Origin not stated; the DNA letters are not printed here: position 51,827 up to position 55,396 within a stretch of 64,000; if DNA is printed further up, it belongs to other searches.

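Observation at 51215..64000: Helicase-nuclease / twin DUF1156 methyltransferase / DUF499 ATPase operon: a large modification-based defence candidate with no worked-out mechanism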

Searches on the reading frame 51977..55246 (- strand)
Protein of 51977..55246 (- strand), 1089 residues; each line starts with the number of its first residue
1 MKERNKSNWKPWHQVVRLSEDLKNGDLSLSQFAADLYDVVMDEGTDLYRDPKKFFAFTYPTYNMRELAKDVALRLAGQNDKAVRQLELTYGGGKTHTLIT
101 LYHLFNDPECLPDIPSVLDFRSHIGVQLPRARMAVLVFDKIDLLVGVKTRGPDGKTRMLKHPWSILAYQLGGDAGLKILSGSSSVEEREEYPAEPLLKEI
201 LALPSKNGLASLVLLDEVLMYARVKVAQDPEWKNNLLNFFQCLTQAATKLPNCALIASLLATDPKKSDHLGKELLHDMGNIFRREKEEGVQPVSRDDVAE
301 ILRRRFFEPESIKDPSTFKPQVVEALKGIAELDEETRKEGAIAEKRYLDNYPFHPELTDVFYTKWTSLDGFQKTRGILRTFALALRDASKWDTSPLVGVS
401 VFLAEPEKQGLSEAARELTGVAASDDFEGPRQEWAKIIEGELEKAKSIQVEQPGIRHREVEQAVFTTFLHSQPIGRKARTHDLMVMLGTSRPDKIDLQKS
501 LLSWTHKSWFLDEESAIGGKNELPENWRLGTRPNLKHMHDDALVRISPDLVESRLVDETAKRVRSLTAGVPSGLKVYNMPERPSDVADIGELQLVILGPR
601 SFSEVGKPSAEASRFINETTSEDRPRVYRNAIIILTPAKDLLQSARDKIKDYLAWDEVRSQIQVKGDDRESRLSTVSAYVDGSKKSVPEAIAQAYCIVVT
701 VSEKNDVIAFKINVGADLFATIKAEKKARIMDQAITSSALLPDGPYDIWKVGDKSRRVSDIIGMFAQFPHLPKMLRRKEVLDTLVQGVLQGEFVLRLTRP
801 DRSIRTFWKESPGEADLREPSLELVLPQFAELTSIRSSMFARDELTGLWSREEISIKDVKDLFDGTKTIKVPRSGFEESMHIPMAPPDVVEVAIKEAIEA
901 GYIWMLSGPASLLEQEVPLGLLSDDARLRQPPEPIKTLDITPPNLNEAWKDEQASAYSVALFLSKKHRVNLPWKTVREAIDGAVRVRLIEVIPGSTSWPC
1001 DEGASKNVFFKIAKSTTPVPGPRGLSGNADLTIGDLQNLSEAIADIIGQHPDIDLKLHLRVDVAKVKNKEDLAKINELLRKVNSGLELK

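Call 7: search_protein_families(library=pfam, proteins=[window:51977-55246:-], max_evalue=0.01)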
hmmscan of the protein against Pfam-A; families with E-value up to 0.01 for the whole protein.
window:51977-55246:- (1089 aa): 1 family
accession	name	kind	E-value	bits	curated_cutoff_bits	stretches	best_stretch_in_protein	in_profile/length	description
PF04465.17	DUF499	-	1.4e-15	56.6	23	1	153-381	44-263/1024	Protein of unknown function (DUF499)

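Call 8: search_protein_families(library=padloc, proteins=[window:51977-55246:-], max_evalue=0.01)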
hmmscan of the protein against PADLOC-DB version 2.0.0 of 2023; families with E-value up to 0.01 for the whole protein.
window:51977-55246:- (1089 aa): 2 families
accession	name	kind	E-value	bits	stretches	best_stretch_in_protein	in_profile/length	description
PDLC00662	HmaC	-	2.9e-77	258.8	1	9-790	3-770/941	AAA+ ATPase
PDLC02192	DUF499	-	9.4e-17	58.1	2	50-109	34-93/1022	-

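Call 24: find_encoding_contigs(protein=window:51977-55246:-, flank=10000, max_places=6)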
Protein window:51977-55246:- (1089 aa): 1 contig read that carries it; 1 place shown.
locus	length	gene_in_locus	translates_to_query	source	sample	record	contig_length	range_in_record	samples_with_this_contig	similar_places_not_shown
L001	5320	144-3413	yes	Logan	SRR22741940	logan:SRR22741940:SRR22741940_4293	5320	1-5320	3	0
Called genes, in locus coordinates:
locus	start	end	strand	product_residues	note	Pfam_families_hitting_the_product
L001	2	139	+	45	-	?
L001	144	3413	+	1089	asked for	PF04465:DUF499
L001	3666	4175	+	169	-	-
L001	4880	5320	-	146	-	?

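Call 40: list_cluster_members(proteins=[P0005, window:51977-55246:-, P0001, P0003, window:51215-51724:-, window:49479-50510:+])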
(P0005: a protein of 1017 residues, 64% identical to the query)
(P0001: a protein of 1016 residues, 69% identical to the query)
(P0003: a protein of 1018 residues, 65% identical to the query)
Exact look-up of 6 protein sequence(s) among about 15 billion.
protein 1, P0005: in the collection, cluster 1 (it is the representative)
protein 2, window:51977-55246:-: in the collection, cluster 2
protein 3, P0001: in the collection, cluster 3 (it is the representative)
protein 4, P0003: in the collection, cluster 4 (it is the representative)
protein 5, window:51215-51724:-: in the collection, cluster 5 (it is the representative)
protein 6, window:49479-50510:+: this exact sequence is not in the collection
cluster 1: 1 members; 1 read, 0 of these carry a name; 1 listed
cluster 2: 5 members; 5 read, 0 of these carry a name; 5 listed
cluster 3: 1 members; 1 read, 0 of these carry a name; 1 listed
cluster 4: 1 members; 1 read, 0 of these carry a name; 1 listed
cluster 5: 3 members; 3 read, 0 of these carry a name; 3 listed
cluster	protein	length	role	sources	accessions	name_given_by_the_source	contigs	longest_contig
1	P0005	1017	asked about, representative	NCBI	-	-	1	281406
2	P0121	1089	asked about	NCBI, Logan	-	-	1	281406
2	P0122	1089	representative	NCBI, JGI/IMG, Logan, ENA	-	-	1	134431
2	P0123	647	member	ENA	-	-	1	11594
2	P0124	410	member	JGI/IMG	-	-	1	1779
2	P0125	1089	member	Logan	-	-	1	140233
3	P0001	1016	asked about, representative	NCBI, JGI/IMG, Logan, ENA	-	-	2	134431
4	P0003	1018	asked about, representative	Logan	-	-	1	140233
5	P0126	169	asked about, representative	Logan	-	-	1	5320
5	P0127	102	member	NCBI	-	-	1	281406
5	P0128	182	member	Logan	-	-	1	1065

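Call 43: search_protein_families(library=ncbifam, proteins=[window:51977-55246:-], max_evalue=0.01)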
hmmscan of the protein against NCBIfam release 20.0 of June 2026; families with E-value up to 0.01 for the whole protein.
window:51977-55246:- (1089 aa): 1 family
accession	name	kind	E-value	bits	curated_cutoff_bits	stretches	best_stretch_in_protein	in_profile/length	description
NF042962.1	DUF499_antiphage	equivalog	8.9e-25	86.8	1200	1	49-450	33-410/1025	anti-phage-associated DUF499 domain-containing protein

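Call 58: search_solved_structures(query=window:51977-55246:-, max_evalue=0.001)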
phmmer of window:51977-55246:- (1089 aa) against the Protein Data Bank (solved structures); distinct sequences matched with E-value up to 0.001: 0.
